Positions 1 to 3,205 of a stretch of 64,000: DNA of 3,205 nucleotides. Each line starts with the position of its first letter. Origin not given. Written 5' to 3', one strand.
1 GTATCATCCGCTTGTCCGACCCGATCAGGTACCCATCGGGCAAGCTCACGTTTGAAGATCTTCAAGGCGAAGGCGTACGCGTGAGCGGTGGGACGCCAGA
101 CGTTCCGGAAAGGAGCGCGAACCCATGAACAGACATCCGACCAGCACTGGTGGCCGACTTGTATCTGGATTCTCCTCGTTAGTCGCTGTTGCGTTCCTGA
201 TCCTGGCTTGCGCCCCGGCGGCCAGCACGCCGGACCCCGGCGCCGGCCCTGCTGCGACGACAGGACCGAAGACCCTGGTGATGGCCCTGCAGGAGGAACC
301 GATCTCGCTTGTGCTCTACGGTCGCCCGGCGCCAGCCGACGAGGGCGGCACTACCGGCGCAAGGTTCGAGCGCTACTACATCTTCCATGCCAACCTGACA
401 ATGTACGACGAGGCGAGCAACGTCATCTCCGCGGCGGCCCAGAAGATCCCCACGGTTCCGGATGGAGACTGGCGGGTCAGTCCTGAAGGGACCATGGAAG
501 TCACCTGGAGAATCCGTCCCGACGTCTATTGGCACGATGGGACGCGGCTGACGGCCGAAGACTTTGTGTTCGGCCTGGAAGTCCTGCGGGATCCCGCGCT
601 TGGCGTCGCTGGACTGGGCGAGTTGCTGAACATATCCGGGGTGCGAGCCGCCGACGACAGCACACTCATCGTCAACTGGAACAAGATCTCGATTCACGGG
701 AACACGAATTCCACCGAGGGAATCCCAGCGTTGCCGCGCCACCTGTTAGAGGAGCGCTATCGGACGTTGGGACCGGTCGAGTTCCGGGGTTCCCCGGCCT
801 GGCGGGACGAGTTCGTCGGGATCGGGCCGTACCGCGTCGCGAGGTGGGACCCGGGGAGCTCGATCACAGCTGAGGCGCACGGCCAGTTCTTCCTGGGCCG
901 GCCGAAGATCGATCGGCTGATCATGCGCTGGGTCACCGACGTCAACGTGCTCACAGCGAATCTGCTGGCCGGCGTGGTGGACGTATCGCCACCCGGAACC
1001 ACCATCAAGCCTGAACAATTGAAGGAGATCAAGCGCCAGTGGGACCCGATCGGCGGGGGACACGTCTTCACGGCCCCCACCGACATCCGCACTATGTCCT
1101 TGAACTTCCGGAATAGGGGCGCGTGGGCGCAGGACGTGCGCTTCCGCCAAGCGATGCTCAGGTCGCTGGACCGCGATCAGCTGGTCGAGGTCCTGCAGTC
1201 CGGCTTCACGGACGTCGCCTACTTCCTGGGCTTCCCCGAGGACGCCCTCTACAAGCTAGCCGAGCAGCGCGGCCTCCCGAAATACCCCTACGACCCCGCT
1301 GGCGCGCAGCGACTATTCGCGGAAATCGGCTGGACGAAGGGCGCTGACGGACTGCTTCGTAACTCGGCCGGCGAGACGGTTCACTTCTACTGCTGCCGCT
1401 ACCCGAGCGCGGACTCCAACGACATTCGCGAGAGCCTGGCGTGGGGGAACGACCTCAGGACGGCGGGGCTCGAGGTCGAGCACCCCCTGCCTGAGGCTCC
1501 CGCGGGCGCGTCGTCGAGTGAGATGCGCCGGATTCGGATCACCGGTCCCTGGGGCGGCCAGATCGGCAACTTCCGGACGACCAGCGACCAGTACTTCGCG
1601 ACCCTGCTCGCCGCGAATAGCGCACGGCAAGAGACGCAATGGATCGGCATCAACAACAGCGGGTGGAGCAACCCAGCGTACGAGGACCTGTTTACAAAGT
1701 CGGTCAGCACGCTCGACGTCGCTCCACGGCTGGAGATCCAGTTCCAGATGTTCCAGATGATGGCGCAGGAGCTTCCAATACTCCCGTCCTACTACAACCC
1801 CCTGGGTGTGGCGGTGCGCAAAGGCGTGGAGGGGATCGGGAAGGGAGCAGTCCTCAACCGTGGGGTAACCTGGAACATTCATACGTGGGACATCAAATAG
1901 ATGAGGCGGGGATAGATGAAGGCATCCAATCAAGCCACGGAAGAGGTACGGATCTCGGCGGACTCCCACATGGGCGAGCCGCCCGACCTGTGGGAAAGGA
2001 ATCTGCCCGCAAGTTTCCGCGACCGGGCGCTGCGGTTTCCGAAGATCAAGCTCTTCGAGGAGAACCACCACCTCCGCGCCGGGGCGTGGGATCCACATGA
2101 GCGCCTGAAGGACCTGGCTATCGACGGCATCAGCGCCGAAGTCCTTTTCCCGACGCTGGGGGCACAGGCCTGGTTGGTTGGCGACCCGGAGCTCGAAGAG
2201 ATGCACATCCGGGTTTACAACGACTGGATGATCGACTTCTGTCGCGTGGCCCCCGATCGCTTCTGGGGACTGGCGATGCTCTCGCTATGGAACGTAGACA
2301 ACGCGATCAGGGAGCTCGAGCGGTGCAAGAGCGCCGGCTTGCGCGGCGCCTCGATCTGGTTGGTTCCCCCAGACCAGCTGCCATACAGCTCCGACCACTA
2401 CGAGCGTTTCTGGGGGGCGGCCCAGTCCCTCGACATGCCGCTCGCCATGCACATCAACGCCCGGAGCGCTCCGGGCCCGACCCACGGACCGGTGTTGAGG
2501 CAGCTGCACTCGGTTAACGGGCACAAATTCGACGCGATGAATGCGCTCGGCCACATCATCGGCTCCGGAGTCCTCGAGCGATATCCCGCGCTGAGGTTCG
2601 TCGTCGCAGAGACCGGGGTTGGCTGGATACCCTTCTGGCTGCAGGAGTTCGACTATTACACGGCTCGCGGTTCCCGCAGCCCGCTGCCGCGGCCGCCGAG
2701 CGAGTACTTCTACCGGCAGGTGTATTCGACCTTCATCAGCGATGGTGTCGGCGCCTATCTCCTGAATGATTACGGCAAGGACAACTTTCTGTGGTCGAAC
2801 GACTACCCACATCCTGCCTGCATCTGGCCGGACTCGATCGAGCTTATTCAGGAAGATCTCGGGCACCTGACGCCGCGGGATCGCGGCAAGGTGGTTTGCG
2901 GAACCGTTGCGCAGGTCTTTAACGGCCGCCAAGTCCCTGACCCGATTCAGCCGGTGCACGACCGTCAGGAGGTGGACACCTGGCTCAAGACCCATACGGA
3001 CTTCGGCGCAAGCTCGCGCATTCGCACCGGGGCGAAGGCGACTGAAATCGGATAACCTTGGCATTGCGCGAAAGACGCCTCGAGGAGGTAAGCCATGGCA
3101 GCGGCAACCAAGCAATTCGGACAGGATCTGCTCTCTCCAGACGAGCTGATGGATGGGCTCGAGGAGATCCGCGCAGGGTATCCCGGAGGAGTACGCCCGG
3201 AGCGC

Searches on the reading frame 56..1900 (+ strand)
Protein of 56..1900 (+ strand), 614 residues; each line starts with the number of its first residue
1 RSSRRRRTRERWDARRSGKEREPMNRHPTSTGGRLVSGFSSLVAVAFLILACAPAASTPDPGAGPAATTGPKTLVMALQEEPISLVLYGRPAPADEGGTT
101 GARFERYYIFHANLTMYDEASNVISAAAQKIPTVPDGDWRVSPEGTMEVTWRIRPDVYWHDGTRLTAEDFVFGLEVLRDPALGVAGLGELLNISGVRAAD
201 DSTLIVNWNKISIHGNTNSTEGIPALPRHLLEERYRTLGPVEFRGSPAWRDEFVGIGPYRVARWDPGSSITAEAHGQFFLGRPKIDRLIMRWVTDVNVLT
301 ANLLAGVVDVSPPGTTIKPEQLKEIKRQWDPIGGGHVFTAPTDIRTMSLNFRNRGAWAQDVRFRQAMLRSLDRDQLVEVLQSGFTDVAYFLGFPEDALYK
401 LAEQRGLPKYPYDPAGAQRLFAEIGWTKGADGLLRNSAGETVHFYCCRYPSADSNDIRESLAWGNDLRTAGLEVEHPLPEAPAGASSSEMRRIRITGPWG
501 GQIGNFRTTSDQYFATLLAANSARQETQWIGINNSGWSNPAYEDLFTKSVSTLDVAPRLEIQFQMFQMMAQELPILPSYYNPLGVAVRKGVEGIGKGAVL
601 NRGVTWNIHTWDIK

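Call 52: search_protein_families(library=pfam, proteins=[window:56-1900:+], max_evalue=0.00001)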
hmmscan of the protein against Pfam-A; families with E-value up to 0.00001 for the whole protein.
window:56-1900:+ (614 aa): 1 family
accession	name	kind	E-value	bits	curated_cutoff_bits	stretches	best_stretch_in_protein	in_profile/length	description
PF00496.27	SBP_bac_5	-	1.3e-45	156.6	32.4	1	139-474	10-319/368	Bacterial extracellular solute-binding proteins, family 5 Middle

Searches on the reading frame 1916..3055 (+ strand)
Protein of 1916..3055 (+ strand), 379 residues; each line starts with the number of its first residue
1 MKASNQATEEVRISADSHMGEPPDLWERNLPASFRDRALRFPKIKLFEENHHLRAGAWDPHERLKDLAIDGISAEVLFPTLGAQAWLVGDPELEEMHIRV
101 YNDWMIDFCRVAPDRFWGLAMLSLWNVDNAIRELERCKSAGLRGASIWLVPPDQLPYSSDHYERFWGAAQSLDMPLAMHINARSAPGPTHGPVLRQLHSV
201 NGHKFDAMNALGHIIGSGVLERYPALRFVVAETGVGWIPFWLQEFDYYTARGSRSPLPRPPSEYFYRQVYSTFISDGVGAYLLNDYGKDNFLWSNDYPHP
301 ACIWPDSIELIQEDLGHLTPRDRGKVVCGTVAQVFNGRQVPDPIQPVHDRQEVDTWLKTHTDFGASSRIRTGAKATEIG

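Call 52: search_protein_families(library=pfam, proteins=[window:1916-3055:+], max_evalue=0.00001)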
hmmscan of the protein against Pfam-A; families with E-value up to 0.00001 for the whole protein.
window:1916-3055:+ (379 aa): 1 family
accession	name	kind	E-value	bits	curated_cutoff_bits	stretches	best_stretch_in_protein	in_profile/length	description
PF04909.20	Amidohydro_2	-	5e-19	69.6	26.4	1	61-335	25-287/289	Amidohydrolase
